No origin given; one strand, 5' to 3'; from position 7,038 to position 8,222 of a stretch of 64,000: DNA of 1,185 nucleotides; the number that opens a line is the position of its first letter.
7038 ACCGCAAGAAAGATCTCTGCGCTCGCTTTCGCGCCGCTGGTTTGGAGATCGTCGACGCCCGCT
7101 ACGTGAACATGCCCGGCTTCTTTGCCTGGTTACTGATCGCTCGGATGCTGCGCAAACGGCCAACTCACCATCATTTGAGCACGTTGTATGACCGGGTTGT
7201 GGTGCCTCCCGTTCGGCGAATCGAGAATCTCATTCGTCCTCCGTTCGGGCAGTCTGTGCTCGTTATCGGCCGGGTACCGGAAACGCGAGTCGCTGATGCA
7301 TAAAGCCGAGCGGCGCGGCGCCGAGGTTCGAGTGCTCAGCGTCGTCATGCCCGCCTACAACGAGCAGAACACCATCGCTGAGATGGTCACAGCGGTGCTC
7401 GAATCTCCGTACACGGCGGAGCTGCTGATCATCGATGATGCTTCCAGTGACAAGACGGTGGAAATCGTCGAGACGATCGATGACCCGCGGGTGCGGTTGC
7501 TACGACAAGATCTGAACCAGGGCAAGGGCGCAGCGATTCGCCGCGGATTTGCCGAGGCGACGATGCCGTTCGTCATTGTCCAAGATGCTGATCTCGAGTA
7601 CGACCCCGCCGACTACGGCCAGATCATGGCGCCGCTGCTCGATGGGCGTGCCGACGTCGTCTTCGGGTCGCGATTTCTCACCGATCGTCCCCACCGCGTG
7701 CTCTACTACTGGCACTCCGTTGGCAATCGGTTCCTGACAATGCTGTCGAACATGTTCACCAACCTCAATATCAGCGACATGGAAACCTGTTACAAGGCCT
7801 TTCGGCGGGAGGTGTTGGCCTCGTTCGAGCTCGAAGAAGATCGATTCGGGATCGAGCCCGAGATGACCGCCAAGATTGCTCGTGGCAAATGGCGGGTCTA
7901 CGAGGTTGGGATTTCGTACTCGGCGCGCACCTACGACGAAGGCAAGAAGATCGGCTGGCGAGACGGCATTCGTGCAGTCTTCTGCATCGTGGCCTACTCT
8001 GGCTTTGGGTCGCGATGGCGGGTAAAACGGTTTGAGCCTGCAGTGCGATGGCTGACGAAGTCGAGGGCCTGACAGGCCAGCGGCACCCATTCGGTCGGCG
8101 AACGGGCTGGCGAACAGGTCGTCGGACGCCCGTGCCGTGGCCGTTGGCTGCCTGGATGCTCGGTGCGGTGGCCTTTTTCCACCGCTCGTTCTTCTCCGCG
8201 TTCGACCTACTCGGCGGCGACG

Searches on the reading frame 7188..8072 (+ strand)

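Call 62: search_protein_families(library=pfam, proteins=[window:7188-8072:+], max_evalue=0.0001)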
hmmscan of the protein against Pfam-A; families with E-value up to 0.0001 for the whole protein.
window:7188-8072:+ (294 aa): 3 families
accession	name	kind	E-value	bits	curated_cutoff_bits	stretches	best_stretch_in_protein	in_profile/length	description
PF00535.33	Glycos_transf_2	-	3e-34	118.8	23.3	1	51-210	1-164/168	Glycosyl transferase family 2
PF13641.12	Glyco_tranf_2_3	-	8.8e-09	36.1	27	1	50-218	3-179/230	Glycosyltransferase like family 2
PF10111.15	Glyco_tranf_2_2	-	8.1e-06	26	27.3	1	51-136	1-92/276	Glycosyltransferase like family 2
